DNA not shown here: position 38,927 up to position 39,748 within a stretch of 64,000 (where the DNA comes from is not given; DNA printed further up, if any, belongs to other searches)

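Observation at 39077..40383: NudC-like zinc-ribbon NUDIX directly followed by a Tgs1-like (Methyltransf_15-like) methyltransferase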

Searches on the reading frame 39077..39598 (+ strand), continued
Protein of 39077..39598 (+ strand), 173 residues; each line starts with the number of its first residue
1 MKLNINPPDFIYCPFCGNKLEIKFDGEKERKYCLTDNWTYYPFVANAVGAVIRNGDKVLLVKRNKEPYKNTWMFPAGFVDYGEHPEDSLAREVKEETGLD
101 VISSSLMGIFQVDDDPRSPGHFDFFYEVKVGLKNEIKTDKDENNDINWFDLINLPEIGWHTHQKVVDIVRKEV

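Call 20: find_encoding_contigs(protein=P0017, flank=4000, max_places=3)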
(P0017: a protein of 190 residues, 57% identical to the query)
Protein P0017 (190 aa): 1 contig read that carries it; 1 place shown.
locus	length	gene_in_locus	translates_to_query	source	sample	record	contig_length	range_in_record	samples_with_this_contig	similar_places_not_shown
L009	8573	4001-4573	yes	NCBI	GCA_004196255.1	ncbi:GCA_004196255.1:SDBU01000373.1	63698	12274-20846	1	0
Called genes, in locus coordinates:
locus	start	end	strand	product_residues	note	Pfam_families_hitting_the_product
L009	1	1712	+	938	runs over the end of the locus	PF26449:DUF8128, PF01935:DUF87, PF10412:TrwB_AAD_bind (weak)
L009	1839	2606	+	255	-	PF13814:Replic_Relax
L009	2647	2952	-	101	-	PF11171:DUF2958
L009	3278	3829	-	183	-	PF00857:Isochorismatase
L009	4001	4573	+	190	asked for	PF14803:Zn_ribbon_Nudix (weak), PF00293:NUDIX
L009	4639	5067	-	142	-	-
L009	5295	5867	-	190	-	-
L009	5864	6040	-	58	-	-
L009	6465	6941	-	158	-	-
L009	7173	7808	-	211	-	-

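Call 49: find_encoding_contigs(protein=P0031, flank=4000, max_places=2)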
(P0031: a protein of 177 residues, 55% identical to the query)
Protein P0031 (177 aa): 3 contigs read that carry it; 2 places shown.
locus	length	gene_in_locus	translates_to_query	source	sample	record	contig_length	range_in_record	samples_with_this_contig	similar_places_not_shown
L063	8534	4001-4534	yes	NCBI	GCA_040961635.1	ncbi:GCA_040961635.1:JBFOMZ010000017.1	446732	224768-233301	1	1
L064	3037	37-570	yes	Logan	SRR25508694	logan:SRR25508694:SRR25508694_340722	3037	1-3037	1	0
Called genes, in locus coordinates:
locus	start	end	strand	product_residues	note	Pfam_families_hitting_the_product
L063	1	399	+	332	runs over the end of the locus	PF02646:RmuC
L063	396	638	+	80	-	PF07866:DUF1653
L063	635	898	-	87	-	-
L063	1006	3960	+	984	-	PF00580:UvrD-helicase, PF01443:Viral_helicase1 (faint), PF13245:AAA_19, PF13604:AAA_30 (faint), PF13361:UvrD_C, PF13538:UvrD_C_2 (weak), PF12705:PDDEXK_1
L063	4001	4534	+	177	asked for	PF14803:Zn_ribbon_Nudix, PF00293:NUDIX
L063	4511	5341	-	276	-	PF13480:Acetyltransf_6, PF02388:FemAB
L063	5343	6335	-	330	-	PF02388:FemAB, PF13480:Acetyltransf_6, PF02388:FemAB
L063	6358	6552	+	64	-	-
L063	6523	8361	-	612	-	PF00580:UvrD-helicase, PF13245:AAA_19, PF01443:Viral_helicase1 (faint), PF13361:UvrD_C, PF13538:UvrD_C_2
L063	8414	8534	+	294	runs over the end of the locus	PF03816:LytR_cpsA_psr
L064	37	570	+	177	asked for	PF14803:Zn_ribbon_Nudix, PF00293:NUDIX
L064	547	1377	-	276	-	PF13480:Acetyltransf_6, PF02388:FemAB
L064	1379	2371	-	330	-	PF02388:FemAB, PF13480:Acetyltransf_6, PF02388:FemAB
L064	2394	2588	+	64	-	-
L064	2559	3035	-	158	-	?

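Call 50: find_encoding_contigs(protein=P0024, flank=4000, max_places=2)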
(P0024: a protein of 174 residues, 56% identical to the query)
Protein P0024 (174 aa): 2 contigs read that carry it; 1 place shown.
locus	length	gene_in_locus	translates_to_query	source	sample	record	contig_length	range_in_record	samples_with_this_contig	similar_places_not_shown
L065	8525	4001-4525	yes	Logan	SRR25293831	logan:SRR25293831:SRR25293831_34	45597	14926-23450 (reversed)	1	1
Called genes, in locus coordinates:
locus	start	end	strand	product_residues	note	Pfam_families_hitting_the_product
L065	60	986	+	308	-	PF02646:RmuC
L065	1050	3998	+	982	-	PF00580:UvrD-helicase, PF13245:AAA_19, PF13604:AAA_30 (faint), PF13361:UvrD_C, PF13538:UvrD_C_2 (faint), PF12705:PDDEXK_1, PF10926:DUF2800 (weak)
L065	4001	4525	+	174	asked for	PF14803:Zn_ribbon_Nudix (faint), PF00293:NUDIX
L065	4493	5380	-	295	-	PF13480:Acetyltransf_6, PF02388:FemAB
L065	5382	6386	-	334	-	PF02388:FemAB, PF13480:Acetyltransf_6, PF02388:FemAB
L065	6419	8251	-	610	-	PF00580:UvrD-helicase, PF13245:AAA_19, PF13604:AAA_30 (faint), PF01443:Viral_helicase1 (faint), PF13361:UvrD_C, PF13538:UvrD_C_2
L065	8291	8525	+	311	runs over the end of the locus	PF03816:LytR_cpsA_psr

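Call 51: find_encoding_contigs(protein=P0037, flank=4000, max_places=2)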
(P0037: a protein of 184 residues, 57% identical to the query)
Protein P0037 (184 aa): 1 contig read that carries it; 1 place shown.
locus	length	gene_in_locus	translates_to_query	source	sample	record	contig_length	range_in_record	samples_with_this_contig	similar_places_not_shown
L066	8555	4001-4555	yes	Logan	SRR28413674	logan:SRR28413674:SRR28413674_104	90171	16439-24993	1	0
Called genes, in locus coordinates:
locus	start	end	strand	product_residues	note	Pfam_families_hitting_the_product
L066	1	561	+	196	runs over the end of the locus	-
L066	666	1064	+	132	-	PF04677:CwfJ_C_1 (weak), PF11969:DcpS_C (weak), PF01230:HIT (weak)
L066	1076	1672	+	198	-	-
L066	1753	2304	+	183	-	PF01966:HD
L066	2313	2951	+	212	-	PF02223:Thymidylate_kin, PF13238:AAA_18 (weak)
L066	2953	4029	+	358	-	PF08903:DUF1846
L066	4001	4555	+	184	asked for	PF00293:NUDIX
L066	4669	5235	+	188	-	PF13563:2_5_RNA_ligase2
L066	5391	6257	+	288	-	-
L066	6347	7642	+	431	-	PF02195:ParB_N, PF01555:N6_N4_Mtase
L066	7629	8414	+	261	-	PF01170:UPF0020 (faint), PF01555:N6_N4_Mtase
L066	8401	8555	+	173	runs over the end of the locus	-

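Call 67: search_solved_structures(query=A5, max_evalue=0.000001, show_alignments=4)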
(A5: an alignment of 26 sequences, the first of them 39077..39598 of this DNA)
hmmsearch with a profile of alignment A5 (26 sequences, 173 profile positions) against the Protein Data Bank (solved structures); distinct sequences matched with E-value up to 0.000001: 72 (the best 60 are shown).
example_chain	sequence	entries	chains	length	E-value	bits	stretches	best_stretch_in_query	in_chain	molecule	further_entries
4dyw_A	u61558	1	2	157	8.9e-16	61.2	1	46-155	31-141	MutT/NUDIX family protein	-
5iw4_A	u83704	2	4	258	2.1e-15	60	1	8-153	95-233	NADH pyrophosphatase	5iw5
1vk6_A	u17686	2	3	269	2.3e-15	59.9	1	8-153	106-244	NADH pyrophosphatase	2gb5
3cng_A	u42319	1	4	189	6.4e-15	58.5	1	9-110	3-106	NUDIX hydrolase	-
3id9_A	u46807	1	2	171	1.2e-14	57.6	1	45-158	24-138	MutT/NUDIX family protein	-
5isy_A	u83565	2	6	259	1.4e-14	57.4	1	8-153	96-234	NADH pyrophosphatase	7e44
2fml_A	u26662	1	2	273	2e-14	56.8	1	54-162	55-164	MutT/nudix family protein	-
6fl4_A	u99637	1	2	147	1.4e-12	50.8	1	46-154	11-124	Nudix hydrolase 1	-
5gp0_E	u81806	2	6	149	1.5e-12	50.8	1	46-154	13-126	Nudix hydrolase 1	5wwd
6dby_A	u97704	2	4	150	1.5e-12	50.7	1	46-154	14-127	Nudix hydrolase 1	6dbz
6o3p_A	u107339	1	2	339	2.4e-12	50.1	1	8-155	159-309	Peroxisomal NADH pyrophosphatase NUDT12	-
6scx_A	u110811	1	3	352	5.8e-12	48.8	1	8-155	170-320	Peroxisomal NADH pyrophosphatase NUDT12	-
2qjt_B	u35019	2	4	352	9.1e-12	48.2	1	45-150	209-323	Nicotinamide-nucleotide adenylyltransferase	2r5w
4hfq_A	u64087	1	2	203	1.6e-11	47.4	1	46-156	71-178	MutT/nudix family protein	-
5wy6_E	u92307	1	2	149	1.8e-11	47.2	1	46-154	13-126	Nudix hydrolase 1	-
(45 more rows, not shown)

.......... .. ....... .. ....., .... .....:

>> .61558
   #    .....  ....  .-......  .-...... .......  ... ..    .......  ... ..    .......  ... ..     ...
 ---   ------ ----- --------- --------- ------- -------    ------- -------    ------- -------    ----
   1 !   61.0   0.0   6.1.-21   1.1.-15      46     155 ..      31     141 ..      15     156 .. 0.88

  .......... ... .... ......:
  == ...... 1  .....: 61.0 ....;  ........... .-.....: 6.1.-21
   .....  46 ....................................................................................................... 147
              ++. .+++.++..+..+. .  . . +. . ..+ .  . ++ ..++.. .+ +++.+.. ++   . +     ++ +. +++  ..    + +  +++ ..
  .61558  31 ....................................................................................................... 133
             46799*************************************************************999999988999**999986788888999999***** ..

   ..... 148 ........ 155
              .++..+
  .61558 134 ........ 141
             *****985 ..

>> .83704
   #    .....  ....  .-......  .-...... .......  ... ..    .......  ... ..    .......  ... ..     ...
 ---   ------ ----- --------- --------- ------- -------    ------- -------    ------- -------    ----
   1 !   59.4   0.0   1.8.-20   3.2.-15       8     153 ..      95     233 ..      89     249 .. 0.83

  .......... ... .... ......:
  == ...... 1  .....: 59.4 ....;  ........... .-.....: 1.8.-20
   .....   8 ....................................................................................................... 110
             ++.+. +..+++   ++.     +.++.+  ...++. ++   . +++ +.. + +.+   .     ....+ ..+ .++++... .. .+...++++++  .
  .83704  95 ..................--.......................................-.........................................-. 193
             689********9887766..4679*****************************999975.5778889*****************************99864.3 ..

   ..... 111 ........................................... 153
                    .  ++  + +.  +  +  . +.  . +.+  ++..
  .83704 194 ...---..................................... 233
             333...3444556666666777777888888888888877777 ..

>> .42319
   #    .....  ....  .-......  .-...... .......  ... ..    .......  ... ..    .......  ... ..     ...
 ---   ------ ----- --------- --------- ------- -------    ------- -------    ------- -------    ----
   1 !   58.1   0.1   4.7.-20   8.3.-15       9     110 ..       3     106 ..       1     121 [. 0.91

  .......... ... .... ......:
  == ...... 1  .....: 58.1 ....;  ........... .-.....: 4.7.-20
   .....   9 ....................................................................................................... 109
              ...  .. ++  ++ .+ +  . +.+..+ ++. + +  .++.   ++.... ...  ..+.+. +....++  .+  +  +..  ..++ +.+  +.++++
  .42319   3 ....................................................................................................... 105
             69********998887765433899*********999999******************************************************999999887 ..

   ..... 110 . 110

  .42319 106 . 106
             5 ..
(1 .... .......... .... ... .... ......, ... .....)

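Call 74: predict_structure(alignment_id=A5)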
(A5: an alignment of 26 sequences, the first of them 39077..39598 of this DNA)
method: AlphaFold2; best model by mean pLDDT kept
length: 173 residues; sequences in the alignment: 26
mean_pLDDT: 91.7   pTM: 0.80
mean pLDDT of the five models: 91.7, 91.0, 90.1, 90.1, 88.5
residues with pLDDT >= 90: 125; 70-90: 43; 50-70: 5; < 50: 0
segments of 3 or more residues with pLDDT < 50: none
pLDDT, mean of each block of 10 residues (from residue 1): 77 92 86 88 83 96 95 95 92 96 97 87 96 89 97 97 97 85
secondary structure, 60 per line:
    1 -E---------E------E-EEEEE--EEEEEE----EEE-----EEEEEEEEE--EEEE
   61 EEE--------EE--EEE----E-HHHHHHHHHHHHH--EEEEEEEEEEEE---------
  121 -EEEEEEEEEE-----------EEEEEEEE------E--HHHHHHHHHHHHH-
elements in order: E21-25 E28-33 E38-40 E46-54 E57-63 E76-78 H85-97 E100-111 E122-131 E143-150 H160-172

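Call 79: fold_search(model_id=the predicted structure, library=pdb)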
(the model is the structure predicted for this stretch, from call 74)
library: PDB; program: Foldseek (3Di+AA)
matches with E <= 10: 777; with E <= 0.001: 536
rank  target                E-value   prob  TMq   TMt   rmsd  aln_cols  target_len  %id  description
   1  5isy_C                5.3e-12  1.00  0.63  0.45   8.3       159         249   23  Crystal structure of Nudix family protein with NAD (released 2016-09-14)
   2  5iw4_A                5.3e-12  1.00  0.63  0.44   8.3       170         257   24  Crystal structure of E. coli NudC in complex with NAD (released 2016-07-13)
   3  5iw4_B                7.0e-12  1.00  0.61  0.42   8.7       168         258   24  Crystal structure of E. coli NudC in complex with NAD (released 2016-07-13)
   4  5iw5_B                1.8e-11  1.00  0.61  0.43   8.2       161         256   23  Crystal structure of E. coli NudC in complex with NMN (released 2016-07-13)
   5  2gb5_B                3.8e-11  1.00  0.62  0.43   8.4       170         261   24  Crystal structure of NADH pyrophosphatase (EC 3.6.1.22) (1790429) from Escherichia coli K12 at 2.30 A resolution (released 2006-03-28)
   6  5iw5_A                4.2e-11  1.00  0.60  0.42   8.3       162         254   23  Crystal structure of E. coli NudC in complex with NMN (released 2016-07-13)
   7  7e44_B                5.0e-11  1.00  0.61  0.45   8.4       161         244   24  Crystal structure of NudC complexed with dpCoA (released 2021-07-28)
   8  7e44_E                8.3e-11  1.00  0.63  0.44   8.4       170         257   24  Crystal structure of NudC complexed with dpCoA (released 2021-07-28)
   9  7e44_F                1.2e-10  1.00  0.62  0.43   8.4       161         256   23  Crystal structure of NudC complexed with dpCoA (released 2021-07-28)
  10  1vk6                  1.2e-10  1.00  0.61  0.43   8.2       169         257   25  Crystal structure of NADH pyrophosphatase (1790429) from Escherichia coli k12 at 2.20 A resolution (released 2004-05-11)
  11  2gb5_A                1.4e-10  1.00  0.62  0.42   7.7       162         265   24  Crystal structure of NADH pyrophosphatase (EC 3.6.1.22) (1790429) from Escherichia coli K12 at 2.30 A resolution (released 2006-03-28)
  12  7e44_A                1.4e-10  1.00  0.62  0.43   8.6       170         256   24  Crystal structure of NudC complexed with dpCoA (released 2021-07-28)
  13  5isy_A                1.8e-10  1.00  0.63  0.44   8.3       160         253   23  Crystal structure of Nudix family protein with NAD (released 2016-09-14)
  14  3cng_C                5.6e-10  1.00  0.59  0.58   8.8       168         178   22  Crystal structure of NUDIX hydrolase from Nitrosomonas europaea (released 2008-04-08)
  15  3cng_B                1.2e-09  1.00  0.55  0.55   9.1       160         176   22  Crystal structure of NUDIX hydrolase from Nitrosomonas europaea (released 2008-04-08)
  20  3cng_A                4.0e-09  1.00  0.60  0.59   8.7       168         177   22  Crystal structure of NUDIX hydrolase from Nitrosomonas europaea (released 2008-04-08)
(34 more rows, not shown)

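Call 88: search_protein_families(library=padloc, proteins=[window:39077-39598:+], max_evalue=0.01)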
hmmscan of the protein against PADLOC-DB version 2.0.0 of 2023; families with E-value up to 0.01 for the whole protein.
window:39077-39598:+ (173 aa): 1 family
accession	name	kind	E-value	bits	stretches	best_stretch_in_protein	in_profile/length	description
PDLC04899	PDC-S07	-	1.5e-14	51.8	1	46-160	8-118/135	-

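Call 89: search_protein_families(library=phrogs, proteins=[window:39077-39598:+], max_evalue=0.001)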
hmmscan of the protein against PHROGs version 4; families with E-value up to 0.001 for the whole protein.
window:39077-39598:+ (173 aa): 7 families
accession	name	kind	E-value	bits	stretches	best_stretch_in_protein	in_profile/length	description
phrog_1198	-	other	3.8e-26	93.3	1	46-164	38-160/253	MutT/NUDIX hydrolase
phrog_6216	-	unknown function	2.6e-11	44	1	47-166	4-110/545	-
phrog_25541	-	unknown function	2.4e-10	41.3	1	40-158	69-185/210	-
phrog_10313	-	other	6.5e-09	36.7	1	51-151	18-118/159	nudix hydrolase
phrog_15528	-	head and packaging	3.4e-08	33.3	1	46-150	523-619/794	portal protein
phrog_1185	-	other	6.5e-06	26.8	1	69-171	178-287/301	nudix hydrolase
phrog_19657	-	other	0.00024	22.1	1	65-103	54-92/176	nudix hydrolase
